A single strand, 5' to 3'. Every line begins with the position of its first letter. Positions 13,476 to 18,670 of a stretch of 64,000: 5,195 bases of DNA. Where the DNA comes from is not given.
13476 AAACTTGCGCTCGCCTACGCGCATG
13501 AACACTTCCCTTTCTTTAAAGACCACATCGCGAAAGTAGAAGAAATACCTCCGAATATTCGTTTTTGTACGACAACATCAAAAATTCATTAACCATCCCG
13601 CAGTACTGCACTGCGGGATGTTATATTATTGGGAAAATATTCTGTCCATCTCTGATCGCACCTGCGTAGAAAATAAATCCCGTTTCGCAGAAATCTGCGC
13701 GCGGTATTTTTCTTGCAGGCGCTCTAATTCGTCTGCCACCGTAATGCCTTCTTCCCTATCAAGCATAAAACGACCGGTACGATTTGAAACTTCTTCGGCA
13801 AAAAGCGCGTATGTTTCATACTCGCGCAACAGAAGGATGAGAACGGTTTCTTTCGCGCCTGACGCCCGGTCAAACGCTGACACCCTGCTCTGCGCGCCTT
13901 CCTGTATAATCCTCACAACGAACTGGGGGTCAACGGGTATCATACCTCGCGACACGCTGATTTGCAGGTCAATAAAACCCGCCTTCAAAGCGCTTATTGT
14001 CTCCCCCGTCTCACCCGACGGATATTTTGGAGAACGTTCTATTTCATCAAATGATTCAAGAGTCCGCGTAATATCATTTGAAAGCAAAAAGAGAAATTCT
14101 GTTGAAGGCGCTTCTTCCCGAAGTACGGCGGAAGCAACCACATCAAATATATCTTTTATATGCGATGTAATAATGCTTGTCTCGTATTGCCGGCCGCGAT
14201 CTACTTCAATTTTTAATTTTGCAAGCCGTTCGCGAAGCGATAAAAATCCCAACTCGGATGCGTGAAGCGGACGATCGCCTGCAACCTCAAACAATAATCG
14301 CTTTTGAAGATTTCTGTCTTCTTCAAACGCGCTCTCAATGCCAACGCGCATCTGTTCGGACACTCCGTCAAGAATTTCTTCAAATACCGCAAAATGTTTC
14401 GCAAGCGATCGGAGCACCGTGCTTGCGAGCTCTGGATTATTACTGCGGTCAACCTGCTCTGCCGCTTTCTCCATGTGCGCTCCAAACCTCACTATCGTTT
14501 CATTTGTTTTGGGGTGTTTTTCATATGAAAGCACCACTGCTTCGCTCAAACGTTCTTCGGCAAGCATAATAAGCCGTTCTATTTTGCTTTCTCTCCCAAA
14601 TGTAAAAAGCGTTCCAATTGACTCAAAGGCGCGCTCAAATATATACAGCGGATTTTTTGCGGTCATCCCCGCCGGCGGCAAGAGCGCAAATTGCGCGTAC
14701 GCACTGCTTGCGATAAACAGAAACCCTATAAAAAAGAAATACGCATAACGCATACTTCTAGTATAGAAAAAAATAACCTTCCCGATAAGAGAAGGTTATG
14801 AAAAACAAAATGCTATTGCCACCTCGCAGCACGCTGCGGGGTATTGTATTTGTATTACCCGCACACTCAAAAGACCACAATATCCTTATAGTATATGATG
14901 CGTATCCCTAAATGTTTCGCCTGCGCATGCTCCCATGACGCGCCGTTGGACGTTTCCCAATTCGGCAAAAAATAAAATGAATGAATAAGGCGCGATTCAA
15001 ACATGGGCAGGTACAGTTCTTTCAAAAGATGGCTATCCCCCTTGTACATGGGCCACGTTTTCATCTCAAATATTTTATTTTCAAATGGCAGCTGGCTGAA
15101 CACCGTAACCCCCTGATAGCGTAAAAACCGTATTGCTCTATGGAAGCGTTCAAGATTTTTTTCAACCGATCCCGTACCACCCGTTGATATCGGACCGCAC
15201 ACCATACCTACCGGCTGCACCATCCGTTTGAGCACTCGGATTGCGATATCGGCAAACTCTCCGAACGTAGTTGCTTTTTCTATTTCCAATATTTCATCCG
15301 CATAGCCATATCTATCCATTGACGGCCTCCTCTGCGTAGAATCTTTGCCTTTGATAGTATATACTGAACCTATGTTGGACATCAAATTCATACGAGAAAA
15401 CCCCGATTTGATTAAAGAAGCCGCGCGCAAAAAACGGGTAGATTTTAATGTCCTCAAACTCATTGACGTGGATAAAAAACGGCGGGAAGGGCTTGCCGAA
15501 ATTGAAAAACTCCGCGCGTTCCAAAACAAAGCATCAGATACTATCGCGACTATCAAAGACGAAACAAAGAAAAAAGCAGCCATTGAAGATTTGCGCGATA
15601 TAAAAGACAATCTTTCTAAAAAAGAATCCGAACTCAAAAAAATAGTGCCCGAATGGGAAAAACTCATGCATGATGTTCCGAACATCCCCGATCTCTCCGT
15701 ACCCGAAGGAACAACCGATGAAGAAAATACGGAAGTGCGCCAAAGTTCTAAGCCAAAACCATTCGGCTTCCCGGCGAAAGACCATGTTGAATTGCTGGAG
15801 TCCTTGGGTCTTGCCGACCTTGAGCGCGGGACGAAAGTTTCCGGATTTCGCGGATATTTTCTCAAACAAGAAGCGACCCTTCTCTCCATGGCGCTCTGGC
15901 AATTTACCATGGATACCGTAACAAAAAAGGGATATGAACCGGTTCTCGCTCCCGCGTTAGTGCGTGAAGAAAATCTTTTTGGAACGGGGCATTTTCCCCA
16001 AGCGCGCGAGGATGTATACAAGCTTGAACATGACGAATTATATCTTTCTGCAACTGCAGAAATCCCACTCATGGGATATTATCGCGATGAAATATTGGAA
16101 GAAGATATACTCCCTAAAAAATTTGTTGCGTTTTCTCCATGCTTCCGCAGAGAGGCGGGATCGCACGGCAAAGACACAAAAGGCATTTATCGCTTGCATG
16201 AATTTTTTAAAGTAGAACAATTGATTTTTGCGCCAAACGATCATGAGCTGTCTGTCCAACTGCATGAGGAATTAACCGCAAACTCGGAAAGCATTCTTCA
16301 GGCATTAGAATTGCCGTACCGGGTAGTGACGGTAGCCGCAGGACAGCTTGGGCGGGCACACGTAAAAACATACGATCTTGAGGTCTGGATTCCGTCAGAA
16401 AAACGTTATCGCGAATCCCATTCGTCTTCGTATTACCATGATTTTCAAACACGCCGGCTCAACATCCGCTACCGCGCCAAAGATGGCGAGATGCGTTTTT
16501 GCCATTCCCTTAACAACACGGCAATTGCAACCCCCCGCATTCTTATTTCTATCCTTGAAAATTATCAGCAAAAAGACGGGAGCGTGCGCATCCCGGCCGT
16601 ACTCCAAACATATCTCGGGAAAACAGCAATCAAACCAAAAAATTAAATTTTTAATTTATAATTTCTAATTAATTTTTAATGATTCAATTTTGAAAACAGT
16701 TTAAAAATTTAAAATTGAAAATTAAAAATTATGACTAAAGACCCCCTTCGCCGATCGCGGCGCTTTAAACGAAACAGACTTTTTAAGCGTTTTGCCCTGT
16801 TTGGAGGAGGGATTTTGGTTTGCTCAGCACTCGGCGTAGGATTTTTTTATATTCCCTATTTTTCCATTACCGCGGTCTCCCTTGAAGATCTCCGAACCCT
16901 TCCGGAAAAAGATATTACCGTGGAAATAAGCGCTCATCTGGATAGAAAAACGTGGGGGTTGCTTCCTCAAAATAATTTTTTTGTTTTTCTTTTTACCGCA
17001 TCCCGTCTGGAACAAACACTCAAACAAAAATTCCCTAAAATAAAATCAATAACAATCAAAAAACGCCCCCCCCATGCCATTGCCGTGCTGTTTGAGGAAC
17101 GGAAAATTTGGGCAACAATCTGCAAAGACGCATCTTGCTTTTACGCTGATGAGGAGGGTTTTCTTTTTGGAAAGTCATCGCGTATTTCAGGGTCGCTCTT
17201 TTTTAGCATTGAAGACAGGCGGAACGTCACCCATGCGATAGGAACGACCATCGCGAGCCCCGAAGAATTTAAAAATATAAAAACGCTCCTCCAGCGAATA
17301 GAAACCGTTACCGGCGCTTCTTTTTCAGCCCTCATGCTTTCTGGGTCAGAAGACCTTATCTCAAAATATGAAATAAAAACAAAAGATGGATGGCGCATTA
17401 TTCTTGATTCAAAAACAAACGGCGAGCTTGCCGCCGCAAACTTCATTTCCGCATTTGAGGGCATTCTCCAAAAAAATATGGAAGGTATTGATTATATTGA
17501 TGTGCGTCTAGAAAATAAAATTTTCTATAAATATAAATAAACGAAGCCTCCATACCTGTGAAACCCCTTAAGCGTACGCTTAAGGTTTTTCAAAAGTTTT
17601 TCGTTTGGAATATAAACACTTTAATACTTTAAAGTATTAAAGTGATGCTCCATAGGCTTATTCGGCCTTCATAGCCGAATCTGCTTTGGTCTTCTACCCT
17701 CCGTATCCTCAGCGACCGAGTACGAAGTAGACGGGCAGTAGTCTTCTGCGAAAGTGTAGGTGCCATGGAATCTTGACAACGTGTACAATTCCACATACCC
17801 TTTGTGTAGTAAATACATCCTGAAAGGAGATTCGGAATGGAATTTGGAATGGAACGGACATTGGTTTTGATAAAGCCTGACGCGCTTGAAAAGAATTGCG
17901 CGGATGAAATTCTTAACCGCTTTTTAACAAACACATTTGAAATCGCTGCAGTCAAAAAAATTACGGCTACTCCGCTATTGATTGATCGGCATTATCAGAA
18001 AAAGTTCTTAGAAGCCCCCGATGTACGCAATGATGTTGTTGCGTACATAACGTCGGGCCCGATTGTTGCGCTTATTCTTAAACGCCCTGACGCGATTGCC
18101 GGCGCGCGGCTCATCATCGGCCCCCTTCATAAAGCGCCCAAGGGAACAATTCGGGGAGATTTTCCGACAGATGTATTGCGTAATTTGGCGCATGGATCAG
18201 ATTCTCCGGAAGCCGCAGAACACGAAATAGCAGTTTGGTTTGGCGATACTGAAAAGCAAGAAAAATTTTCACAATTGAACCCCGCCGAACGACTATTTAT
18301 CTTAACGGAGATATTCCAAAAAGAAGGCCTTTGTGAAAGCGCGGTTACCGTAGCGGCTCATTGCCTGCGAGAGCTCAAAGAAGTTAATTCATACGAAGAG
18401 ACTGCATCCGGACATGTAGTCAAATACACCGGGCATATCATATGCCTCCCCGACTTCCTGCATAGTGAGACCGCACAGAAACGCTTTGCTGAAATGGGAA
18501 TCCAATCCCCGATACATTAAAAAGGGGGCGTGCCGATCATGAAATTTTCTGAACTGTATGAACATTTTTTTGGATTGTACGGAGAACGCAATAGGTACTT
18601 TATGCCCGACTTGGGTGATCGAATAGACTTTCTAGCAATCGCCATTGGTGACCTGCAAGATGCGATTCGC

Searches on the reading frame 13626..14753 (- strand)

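Call 56: search_protein_families(library=pfam, proteins=[window:13626-14753:-], max_evalue=0.001)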
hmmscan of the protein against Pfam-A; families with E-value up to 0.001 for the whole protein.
window:13626-14753:- (375 aa): 1 family
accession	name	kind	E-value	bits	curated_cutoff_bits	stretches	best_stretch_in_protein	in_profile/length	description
PF18915.5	DUF5667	-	4.3e-13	49.9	27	1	30-133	2-98/99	Domain of unknown function (DUF5667)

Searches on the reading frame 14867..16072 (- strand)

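Call 56: search_protein_families(library=pfam, proteins=[window:14867-16072:-], max_evalue=0.001)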
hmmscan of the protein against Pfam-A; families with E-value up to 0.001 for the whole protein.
window:14867-16072:- (401 aa): 1 family
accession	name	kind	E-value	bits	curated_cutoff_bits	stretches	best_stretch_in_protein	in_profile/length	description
PF14359.12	DUF4406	-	6.9e-07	30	22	1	300-394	10-91/91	Domain of unknown function (DUF4406)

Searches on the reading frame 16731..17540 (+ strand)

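Call 56: search_protein_families(library=pfam, proteins=[window:16731-17540:+], max_evalue=0.001)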
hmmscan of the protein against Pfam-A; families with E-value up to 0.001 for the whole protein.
window:16731-17540:+ (269 aa): 1 family
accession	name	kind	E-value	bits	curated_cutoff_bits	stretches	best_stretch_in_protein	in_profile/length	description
PF08478.15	POTRA_1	-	4.6e-05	24.1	23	1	75-124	23-69/69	POTRA domain, FtsQ-type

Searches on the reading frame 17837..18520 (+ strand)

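Call 56: search_protein_families(library=pfam, proteins=[window:17837-18520:+], max_evalue=0.001)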
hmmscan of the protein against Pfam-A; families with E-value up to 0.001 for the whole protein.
window:17837-18520:+ (227 aa): 1 family
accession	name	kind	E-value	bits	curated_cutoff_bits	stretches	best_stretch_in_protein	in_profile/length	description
PF00334.24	NDK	-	1.3e-35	122.6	27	1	6-139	1-134/135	Nucleoside diphosphate kinase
